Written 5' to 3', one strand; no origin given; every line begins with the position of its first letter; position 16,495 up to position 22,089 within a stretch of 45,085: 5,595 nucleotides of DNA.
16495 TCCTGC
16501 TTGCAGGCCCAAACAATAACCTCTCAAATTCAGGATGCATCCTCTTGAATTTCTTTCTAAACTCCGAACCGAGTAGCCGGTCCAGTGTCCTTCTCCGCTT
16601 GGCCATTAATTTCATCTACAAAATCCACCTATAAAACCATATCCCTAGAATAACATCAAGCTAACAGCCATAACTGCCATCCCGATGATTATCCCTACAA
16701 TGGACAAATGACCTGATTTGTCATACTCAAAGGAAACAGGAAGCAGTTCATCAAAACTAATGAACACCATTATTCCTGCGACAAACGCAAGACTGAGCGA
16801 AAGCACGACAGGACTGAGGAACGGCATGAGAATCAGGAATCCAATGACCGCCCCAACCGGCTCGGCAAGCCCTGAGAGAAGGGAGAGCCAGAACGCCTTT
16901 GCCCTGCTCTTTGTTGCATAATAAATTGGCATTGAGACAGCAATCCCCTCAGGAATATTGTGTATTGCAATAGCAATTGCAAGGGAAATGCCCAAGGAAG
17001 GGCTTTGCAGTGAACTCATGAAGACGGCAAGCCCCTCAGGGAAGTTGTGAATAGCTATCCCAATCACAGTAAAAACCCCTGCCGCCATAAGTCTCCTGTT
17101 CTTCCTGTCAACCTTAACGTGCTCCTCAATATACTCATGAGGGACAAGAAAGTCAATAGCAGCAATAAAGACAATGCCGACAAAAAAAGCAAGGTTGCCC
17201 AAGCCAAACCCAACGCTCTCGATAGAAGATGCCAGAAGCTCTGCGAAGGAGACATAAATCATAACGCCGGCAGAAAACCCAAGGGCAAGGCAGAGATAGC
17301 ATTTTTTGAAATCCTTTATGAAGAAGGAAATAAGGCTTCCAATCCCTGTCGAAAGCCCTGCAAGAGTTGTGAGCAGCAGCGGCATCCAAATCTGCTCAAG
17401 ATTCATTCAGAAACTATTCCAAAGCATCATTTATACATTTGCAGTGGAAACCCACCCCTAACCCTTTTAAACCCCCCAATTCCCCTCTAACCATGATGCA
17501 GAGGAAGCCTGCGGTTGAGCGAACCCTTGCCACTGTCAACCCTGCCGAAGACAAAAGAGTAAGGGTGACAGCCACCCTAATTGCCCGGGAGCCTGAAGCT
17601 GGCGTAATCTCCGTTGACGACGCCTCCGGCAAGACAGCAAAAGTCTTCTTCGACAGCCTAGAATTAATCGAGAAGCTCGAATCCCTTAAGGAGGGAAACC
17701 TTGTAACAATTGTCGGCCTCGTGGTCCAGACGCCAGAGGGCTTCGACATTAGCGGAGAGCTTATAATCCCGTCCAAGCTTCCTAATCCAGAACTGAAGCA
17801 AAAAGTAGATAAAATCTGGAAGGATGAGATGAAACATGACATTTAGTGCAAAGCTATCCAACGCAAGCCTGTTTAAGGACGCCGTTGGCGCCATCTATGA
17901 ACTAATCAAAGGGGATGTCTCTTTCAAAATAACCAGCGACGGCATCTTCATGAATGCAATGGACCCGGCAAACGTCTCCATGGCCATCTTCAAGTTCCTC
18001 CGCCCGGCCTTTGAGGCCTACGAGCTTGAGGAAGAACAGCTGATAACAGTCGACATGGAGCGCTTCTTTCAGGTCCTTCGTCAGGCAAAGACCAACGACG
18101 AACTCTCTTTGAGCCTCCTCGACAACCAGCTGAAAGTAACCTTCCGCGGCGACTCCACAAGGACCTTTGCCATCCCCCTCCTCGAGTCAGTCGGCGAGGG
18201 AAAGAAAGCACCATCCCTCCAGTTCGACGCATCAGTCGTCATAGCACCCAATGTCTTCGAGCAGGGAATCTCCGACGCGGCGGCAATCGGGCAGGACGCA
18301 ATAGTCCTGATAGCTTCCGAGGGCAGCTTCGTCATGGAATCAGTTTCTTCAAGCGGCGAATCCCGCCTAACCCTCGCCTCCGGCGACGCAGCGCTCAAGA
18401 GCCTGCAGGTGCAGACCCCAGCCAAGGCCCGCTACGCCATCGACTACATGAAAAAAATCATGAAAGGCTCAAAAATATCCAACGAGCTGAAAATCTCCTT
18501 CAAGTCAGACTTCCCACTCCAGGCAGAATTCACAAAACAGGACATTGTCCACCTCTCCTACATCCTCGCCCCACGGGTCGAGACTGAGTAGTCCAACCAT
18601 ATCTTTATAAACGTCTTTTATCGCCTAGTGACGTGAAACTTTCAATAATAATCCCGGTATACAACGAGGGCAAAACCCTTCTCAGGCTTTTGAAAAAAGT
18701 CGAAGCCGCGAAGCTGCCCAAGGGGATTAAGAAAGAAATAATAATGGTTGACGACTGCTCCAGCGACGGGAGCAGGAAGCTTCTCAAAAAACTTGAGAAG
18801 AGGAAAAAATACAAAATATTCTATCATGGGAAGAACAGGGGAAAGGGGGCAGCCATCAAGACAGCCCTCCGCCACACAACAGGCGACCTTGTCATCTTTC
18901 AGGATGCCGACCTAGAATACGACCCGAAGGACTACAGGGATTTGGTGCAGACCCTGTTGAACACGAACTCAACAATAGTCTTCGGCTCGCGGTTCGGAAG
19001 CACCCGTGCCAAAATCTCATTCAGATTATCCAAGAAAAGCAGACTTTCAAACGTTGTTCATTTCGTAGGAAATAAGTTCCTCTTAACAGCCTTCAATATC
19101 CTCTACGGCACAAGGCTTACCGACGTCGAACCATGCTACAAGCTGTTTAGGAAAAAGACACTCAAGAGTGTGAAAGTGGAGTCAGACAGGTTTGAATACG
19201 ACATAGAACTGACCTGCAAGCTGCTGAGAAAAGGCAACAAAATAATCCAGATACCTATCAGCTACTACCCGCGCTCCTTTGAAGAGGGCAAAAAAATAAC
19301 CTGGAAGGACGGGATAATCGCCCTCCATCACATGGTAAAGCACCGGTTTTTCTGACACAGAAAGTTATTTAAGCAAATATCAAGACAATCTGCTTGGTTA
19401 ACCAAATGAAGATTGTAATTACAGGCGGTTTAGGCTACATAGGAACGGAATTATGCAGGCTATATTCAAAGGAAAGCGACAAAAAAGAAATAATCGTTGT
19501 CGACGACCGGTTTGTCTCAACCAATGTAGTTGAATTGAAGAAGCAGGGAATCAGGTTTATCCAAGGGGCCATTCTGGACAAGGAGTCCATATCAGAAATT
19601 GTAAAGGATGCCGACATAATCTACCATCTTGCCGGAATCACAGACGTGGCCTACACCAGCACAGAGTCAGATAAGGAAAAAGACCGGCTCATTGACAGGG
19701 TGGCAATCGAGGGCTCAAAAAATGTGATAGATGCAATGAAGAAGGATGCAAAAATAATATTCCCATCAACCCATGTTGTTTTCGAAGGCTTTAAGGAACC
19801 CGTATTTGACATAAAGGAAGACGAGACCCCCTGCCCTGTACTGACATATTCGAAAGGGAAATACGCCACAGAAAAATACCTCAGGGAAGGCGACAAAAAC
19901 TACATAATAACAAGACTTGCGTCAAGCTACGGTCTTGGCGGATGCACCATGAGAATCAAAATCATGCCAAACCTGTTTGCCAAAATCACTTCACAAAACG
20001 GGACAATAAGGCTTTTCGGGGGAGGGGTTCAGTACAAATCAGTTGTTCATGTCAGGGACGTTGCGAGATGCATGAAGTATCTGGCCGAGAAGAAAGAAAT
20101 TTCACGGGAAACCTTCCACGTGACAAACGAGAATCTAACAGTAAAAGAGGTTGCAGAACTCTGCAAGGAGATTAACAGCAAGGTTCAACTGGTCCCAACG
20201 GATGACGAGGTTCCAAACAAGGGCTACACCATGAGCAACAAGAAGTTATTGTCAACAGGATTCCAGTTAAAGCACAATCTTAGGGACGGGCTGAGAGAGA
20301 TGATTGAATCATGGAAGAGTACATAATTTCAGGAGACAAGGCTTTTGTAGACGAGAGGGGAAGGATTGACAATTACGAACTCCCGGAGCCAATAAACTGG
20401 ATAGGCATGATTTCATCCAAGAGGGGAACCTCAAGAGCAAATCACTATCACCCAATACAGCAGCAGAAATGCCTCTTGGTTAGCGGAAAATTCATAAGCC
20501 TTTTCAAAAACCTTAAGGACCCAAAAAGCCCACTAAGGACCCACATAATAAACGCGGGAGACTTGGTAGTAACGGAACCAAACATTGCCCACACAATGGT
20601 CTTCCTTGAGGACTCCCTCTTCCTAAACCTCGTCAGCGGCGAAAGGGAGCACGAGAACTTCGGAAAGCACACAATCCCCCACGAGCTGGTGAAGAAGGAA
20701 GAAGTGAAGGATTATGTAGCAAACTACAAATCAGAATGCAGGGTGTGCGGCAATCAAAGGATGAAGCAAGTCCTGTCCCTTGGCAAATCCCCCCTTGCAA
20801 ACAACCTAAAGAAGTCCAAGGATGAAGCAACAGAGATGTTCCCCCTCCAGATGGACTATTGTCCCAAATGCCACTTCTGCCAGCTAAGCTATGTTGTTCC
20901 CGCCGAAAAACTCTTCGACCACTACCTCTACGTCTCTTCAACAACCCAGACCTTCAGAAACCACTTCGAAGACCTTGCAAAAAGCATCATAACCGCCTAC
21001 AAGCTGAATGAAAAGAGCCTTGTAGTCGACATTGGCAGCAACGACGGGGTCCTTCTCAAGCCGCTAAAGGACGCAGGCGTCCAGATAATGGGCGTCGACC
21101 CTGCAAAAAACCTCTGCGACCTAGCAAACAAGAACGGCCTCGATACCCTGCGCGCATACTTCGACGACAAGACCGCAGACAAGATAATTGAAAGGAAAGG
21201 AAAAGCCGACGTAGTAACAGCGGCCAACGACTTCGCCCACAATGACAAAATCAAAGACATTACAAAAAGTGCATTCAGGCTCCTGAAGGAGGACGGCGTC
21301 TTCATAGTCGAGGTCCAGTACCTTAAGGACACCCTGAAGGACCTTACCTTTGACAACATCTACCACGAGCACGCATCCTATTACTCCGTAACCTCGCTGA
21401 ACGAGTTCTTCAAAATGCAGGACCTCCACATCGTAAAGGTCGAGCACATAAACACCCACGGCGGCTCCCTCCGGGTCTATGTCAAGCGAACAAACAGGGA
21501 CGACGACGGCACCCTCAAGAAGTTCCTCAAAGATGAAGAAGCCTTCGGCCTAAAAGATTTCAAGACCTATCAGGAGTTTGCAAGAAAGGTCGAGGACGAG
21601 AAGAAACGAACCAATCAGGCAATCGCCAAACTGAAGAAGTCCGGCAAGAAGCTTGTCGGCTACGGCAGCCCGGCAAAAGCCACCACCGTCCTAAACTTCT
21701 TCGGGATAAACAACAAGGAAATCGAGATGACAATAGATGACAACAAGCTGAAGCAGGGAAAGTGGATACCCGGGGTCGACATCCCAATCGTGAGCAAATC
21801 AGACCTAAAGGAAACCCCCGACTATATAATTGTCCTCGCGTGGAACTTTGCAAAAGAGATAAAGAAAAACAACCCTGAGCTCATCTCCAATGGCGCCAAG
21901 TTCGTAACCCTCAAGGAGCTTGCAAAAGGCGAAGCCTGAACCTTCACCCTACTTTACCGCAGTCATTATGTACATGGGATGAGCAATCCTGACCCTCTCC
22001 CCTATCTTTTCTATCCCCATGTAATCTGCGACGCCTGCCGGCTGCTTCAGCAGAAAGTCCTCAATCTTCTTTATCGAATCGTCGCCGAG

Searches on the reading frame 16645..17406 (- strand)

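Call 41: search_protein_families(library=pfam, proteins=[window:16645-17406:-], max_evalue=0.0001)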
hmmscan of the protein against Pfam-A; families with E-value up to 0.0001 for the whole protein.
window:16645-17406:- (253 aa): 1 family
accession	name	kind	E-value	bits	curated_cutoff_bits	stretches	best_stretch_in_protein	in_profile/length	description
PF02535.28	Zip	-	8.9e-33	114.3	35.1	1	99-248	167-321/323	ZIP Zinc transporter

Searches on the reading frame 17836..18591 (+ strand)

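Call 42: search_protein_families(library=pfam, proteins=[window:17836-18591:+], max_evalue=0.0001)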
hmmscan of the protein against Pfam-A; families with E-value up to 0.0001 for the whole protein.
window:17836-18591:+ (251 aa): 2 families
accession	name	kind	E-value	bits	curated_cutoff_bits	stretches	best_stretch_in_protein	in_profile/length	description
PF00705.23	PCNA_N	-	3e-12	46.8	20.3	1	3-103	2-101/127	Proliferating cell nuclear antigen, N-terminal domain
PF02747.20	PCNA_C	-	2.1e-09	38.1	23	1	126-246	3-127/128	Proliferating cell nuclear antigen, C-terminal domain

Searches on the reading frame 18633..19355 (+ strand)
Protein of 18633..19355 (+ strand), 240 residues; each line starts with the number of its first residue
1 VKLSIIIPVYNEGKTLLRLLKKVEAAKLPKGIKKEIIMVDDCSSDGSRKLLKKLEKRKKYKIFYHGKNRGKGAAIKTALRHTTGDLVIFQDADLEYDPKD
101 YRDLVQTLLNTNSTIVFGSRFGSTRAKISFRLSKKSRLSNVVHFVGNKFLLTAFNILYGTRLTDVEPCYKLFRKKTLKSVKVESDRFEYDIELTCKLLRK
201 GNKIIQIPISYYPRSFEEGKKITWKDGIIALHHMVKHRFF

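Call 42: search_protein_families(library=pfam, proteins=[window:18633-19355:+], max_evalue=0.0001)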
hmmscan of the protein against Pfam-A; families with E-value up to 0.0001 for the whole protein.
window:18633-19355:+ (240 aa): 1 family
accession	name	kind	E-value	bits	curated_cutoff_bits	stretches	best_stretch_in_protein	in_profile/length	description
PF00535.33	Glycos_transf_2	-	3e-34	118.8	23.3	1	4-177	1-164/168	Glycosyl transferase family 2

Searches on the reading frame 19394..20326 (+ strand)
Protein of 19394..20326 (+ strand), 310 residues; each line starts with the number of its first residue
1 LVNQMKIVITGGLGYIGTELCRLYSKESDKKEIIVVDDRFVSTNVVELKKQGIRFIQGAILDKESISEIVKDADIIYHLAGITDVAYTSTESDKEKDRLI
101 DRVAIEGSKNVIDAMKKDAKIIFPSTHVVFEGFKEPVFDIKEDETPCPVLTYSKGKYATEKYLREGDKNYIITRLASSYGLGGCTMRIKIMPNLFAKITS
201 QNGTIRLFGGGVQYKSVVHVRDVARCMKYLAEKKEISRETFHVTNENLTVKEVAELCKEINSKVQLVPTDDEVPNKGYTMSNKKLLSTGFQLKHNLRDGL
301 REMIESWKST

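Call 42: search_protein_families(library=pfam, proteins=[window:19394-20326:+], max_evalue=0.0001)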
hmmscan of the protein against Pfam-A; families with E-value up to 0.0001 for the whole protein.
window:19394-20326:+ (310 aa): 7 families
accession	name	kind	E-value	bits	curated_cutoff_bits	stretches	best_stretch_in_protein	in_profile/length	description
PF01370.27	Epimerase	-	6.4e-27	94.9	20.9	1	7-235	1-229/240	NAD dependent epimerase/dehydratase family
PF04321.23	RmlD_sub_bind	-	5.8e-23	81.8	27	1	5-305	1-283/287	RmlD substrate binding domain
PF01073.25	3Beta_HSD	-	3.8e-19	69.2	22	1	8-166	1-160/280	3-beta hydroxysteroid dehydrogenase/isomerase family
PF16363.11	GDP_Man_Dehyd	-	1.1e-16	61.7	27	1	9-261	2-267/332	GDP-mannose 4,6 dehydratase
PF05368.20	NmrA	-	4.8e-10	40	27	1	5-264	3-238/298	NmrA-like family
PF13460.12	NAD_binding_10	-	2.5e-07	31.2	27.2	1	11-175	1-143/184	NAD(P)H-binding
PF02719.21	Polysacc_synt_2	-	5e-06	26.3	20.2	1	7-117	1-117/293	Polysaccharide biosynthesis protein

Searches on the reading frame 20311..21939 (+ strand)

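Call 42: search_protein_families(library=pfam, proteins=[window:20311-21939:+], max_evalue=0.0001)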
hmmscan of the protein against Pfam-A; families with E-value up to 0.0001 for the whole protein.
window:20311-21939:+ (542 aa): 6 families
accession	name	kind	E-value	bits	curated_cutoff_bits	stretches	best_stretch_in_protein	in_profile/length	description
PF08484.17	Methyltransf_14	-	1.7e-48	164.9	23.5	1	382-533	2-157/160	C-methyltransferase C-terminal domain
PF08421.16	Methyltransf_13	-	7.5e-17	61.7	31.3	1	143-202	1-62/62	Putative zinc binding domain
PF13489.12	Methyltransf_23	-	6.8e-15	55.6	27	1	220-376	7-163/164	Methyltransferase domain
PF13649.12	Methyltransf_25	-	1.1e-08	36.1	27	1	238-329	1-97/97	Methyltransferase domain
PF08242.18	Methyltransf_12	-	1.4e-08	35.7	30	1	239-331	1-98/98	Methyltransferase domain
PF08241.18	Methyltransf_11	-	8.7e-08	33.2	21.2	1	239-333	1-95/95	Methyltransferase domain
